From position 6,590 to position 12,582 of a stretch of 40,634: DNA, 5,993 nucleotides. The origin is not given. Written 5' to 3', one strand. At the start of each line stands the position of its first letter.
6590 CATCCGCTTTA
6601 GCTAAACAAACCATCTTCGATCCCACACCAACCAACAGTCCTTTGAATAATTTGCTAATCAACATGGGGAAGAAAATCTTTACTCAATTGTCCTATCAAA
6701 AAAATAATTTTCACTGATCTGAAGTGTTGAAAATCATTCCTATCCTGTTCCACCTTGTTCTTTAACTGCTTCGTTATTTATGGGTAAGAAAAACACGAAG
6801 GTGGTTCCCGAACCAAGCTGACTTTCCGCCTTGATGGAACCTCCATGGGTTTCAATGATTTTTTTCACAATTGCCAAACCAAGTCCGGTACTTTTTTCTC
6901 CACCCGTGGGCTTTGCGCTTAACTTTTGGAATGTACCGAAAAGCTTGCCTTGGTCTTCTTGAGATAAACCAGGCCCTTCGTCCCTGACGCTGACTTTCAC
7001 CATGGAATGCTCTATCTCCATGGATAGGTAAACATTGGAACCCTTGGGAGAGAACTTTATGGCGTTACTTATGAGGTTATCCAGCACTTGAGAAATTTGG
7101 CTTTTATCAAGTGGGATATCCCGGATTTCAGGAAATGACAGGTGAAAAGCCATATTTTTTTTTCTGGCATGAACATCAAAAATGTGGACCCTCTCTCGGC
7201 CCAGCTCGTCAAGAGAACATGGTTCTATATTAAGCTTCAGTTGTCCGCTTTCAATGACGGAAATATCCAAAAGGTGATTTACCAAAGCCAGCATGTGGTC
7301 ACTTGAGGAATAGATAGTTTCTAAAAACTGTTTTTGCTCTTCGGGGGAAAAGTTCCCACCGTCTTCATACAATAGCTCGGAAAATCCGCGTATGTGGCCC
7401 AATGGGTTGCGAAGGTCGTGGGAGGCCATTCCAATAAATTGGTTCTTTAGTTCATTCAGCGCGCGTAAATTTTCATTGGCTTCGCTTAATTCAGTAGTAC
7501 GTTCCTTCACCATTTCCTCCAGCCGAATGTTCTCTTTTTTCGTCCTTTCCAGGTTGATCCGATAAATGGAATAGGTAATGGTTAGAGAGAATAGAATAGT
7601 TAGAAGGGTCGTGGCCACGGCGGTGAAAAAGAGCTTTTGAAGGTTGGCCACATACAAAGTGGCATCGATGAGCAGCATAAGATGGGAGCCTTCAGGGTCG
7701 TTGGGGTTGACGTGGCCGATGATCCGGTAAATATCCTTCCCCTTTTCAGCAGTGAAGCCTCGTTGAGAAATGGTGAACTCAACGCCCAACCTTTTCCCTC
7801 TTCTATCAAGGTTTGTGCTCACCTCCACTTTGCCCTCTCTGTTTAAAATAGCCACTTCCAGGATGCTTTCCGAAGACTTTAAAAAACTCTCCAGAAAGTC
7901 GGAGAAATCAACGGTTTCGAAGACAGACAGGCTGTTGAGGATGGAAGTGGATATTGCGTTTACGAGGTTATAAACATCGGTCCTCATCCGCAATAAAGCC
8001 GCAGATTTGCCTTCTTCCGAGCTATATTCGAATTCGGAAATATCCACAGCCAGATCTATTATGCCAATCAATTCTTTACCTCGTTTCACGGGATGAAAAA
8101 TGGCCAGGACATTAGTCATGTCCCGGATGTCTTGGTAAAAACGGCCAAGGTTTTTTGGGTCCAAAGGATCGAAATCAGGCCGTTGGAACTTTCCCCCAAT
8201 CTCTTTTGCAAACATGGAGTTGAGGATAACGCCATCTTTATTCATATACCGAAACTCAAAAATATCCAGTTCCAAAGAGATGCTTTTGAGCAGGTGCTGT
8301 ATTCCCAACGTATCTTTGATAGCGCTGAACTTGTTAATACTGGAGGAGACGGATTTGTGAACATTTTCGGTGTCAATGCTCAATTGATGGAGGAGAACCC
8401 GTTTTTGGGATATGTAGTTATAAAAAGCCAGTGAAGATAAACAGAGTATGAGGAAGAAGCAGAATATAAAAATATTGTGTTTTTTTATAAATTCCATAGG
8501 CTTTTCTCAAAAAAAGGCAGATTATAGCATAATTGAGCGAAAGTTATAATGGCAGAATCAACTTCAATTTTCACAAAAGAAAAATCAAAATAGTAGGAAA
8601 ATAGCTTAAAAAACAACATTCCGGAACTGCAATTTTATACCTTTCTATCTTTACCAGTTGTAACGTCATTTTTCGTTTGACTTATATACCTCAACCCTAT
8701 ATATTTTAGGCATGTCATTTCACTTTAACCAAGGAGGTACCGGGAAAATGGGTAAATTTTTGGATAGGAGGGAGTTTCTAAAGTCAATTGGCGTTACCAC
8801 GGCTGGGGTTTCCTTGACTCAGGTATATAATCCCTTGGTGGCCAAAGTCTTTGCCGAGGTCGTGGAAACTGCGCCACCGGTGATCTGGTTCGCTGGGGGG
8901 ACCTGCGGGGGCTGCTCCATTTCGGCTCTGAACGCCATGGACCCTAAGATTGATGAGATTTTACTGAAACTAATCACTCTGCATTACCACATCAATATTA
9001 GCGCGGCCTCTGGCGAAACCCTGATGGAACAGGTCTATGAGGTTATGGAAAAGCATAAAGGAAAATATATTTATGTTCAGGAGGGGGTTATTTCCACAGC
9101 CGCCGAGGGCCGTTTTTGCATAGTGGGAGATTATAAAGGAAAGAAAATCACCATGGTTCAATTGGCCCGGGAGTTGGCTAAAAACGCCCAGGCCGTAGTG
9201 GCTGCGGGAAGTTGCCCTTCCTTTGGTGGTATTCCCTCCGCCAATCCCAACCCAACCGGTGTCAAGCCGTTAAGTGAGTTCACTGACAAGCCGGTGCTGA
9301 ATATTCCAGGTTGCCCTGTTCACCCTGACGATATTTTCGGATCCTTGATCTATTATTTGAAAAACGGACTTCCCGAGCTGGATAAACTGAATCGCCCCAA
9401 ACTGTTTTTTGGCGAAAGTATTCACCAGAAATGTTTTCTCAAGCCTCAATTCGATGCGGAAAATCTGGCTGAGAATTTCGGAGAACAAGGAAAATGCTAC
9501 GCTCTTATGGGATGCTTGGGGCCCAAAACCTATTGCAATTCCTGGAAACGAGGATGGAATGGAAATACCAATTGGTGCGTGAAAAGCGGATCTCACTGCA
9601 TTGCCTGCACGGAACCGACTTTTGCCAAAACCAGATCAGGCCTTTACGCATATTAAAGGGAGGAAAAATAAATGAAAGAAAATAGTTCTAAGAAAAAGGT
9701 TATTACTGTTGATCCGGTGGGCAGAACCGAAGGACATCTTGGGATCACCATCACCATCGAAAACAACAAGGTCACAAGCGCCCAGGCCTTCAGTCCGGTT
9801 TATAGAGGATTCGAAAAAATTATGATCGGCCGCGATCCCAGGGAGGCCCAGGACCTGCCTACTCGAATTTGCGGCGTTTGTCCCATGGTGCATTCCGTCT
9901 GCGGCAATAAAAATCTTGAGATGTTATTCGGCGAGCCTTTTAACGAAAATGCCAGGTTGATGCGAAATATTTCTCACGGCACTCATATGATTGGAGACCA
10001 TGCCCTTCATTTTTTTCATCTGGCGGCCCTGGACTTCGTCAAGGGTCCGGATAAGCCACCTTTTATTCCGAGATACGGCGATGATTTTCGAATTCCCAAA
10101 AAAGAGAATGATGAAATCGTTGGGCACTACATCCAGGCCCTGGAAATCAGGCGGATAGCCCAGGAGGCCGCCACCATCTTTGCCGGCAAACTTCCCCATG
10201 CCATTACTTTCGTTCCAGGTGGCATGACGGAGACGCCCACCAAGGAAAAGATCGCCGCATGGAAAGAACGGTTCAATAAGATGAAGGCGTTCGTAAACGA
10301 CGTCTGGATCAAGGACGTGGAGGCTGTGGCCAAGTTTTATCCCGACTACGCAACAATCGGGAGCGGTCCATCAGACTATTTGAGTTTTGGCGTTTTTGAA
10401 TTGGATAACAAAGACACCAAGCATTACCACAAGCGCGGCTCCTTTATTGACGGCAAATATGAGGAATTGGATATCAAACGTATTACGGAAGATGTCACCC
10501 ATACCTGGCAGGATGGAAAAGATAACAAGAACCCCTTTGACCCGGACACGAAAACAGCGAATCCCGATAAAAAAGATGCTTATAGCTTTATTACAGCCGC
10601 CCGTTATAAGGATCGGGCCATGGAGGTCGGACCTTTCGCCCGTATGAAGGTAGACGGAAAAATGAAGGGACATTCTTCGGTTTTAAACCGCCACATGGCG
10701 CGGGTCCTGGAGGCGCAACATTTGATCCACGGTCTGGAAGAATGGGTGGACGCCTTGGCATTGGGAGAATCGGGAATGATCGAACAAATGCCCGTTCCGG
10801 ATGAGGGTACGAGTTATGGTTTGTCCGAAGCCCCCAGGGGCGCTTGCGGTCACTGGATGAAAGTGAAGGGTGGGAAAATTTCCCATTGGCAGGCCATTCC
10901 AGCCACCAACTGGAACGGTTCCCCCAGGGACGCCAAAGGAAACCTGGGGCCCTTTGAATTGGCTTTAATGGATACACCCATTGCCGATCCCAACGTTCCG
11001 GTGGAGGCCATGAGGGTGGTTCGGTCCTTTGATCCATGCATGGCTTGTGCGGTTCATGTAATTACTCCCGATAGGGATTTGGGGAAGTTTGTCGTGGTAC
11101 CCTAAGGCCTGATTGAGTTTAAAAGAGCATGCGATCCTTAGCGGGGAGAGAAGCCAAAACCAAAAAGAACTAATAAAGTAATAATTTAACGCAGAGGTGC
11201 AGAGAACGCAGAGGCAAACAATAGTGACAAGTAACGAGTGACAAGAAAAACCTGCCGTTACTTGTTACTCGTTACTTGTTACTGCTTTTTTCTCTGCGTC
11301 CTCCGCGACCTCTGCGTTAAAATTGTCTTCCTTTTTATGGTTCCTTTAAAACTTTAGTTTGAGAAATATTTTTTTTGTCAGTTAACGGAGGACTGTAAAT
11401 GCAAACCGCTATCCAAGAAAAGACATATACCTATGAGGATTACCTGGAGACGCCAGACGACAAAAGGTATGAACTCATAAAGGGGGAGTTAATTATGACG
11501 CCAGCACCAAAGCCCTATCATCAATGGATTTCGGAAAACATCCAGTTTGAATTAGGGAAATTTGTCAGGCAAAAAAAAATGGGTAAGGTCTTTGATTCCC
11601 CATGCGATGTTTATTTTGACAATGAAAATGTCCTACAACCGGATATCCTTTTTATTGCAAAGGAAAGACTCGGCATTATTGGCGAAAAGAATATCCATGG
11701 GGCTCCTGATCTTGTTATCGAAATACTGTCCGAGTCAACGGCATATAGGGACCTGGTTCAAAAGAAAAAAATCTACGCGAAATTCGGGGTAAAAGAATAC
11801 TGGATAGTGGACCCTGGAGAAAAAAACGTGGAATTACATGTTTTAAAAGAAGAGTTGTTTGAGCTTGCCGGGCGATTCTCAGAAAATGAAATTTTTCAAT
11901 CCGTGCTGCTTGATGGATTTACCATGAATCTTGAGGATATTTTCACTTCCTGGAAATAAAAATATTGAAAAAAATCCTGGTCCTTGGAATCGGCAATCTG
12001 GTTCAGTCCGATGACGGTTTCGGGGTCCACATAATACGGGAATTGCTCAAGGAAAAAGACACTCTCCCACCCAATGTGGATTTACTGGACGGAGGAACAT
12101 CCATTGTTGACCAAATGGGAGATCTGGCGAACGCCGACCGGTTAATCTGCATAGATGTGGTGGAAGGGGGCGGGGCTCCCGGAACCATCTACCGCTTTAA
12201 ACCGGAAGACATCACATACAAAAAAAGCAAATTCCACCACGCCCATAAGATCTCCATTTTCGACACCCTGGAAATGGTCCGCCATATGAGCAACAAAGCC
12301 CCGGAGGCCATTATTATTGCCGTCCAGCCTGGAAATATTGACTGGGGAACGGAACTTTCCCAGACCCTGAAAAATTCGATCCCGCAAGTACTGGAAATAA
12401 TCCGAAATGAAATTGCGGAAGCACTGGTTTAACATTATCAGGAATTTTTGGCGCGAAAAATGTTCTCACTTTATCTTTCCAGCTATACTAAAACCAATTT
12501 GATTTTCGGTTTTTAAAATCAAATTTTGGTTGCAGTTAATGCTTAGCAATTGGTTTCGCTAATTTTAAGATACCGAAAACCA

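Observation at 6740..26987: One extracytoplasmic sensor domain, three kinase outputs, each beside multihaem cytochrome or hydrogenase genes: candidate periplasmic redox/H2-sensing module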

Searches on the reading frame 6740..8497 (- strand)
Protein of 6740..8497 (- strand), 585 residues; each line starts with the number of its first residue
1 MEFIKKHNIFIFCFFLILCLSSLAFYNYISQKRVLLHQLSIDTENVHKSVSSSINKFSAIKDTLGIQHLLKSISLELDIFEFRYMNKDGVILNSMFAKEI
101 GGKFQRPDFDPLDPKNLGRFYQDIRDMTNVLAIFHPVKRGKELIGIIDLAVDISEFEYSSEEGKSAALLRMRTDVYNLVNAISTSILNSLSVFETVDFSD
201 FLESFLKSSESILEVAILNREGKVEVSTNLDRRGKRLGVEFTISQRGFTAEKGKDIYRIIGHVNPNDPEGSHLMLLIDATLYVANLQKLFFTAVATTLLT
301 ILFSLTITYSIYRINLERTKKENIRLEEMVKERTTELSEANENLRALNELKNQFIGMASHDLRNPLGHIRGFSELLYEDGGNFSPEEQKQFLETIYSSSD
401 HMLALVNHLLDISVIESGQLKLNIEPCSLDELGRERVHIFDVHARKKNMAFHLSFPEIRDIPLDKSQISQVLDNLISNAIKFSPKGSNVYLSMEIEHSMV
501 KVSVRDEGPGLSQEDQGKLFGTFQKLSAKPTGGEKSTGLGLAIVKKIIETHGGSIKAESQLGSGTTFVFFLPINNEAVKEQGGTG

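Call 4: search_protein_families(library=pfam, proteins=[window:6740-8497:-], max_evalue=0.01)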
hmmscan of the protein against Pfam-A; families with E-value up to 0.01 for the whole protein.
window:6740-8497:- (585 aa): 4 families
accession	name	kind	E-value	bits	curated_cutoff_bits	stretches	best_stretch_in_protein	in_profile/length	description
PF02518.31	HATPase_c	-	2.2e-27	96.1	26.4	1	464-573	2-109/111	Histidine kinase-, DNA gyrase B-, and HSP90-like ATPase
PF00512.31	HisKA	-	4.4e-19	68.7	26.9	1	351-418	2-66/66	His Kinase A (phospho-acceptor) domain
PF14501.12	HATPase_c_5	-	0.0014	19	22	1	468-560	6-91/102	GHKL domain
PF13581.12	HATPase_c_2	-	0.0016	18.9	27.4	1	471-551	35-112/127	Histidine kinase-like ATPase domain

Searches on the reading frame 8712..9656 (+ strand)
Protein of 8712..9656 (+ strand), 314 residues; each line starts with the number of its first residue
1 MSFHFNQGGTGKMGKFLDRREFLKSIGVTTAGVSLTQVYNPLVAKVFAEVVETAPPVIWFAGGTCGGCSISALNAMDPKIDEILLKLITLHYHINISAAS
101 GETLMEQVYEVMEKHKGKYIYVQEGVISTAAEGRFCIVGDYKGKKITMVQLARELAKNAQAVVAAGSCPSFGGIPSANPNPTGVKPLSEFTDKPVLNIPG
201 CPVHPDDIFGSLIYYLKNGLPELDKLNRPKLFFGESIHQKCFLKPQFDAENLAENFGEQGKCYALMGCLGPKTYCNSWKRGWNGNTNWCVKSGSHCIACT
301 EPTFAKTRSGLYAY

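Call 31: search_protein_families(library=ncbifam, proteins=[window:8712-9656:+], max_evalue=0.001)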
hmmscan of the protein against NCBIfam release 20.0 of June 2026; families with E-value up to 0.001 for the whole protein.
window:8712-9656:+ (314 aa): 5 families
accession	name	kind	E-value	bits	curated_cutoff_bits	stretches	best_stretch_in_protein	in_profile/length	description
NF045520.1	H2_NiFeSe_small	exception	1.1e-92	310.7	470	1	17-312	2-312/314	NiFeSe hydrogenase small subunit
TIGR00391.1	hydA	subfamily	4.9e-75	252.9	179.5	1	16-309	14-306/365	hydrogenase small subunit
NF007779.0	PRK10468.1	equivalog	9.3e-59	199.3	659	1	17-303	13-299/372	hydrogenase 2 small subunit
TIGR03294.1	FrhG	equivalog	1.5e-05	24.9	245.5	1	147-226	66-147/228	coenzyme F420 hydrogenase subunit gamma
NF045875.1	F420_non_VhuG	exception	0.00058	19.2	450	0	150-176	69-95/286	F420-non-reducing hydrogenase subunit VhuG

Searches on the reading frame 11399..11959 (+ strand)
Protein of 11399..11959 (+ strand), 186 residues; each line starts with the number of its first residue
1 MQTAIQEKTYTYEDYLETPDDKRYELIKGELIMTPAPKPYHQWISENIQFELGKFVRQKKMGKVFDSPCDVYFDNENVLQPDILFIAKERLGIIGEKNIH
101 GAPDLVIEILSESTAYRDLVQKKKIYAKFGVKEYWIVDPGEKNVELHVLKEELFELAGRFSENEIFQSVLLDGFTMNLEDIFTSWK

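Call 31: search_protein_families(library=ncbifam, proteins=[window:11399-11959:+], max_evalue=0.001)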
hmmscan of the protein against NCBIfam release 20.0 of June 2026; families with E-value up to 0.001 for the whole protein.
window:11399-11959:+ (186 aa): 0 families

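Call 37: search_protein_families(library=pfam, proteins=[window:11399-11959:+], max_evalue=0.1)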
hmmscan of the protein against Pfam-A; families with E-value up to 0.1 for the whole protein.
window:11399-11959:+ (186 aa): 1 family
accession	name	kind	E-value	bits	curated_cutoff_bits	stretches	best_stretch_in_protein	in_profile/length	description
PF05685.18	Uma2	-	1e-37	129.7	27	1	13-178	2-171/172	Putative restriction endonuclease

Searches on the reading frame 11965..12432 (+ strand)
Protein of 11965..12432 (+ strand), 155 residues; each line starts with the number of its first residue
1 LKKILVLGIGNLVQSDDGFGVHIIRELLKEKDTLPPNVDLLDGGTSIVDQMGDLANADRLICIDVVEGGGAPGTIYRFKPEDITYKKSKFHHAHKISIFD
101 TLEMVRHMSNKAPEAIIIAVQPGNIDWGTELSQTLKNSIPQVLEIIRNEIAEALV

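Call 31: search_protein_families(library=ncbifam, proteins=[window:11965-12432:+], max_evalue=0.001)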
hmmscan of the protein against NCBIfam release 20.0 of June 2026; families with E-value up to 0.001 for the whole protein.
window:11965-12432:+ (155 aa): 7 families
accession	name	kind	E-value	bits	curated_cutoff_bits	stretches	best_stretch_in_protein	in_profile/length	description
TIGR00072.1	hydrog_prot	superfamily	2.4e-39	134.6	47.45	1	5-150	1-145/145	hydrogenase maturation protease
NF045519.1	NiFeSe_H2_mat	exception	2.8e-34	118.1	190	1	2-153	1-150/152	NiFeSe hydrogenase maturation protease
TIGR00140.1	hupD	subfamily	2.3e-31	108.8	151.8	1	4-152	1-149/151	HyaD/HybD family hydrogenase maturation endopeptidase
NF007777.0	PRK10466.1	equivalog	5.5e-25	88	190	1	3-152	2-151/164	HyaD/HybD family hydrogenase maturation endopeptidase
TIGR00130.1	frhD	equivalog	9e-23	81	134.95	1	2-151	3-152/153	coenzyme F420-reducing hydrogenase, FrhD protein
NF007616.0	PRK10264.1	equivalog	2e-15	57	261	1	2-141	4-144/195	hydrogenase 1 maturation protease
TIGR00142.1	hycI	equivalog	8.6e-13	48.3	119.1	1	5-150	2-142/146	hydrogenase maturation peptidase HycI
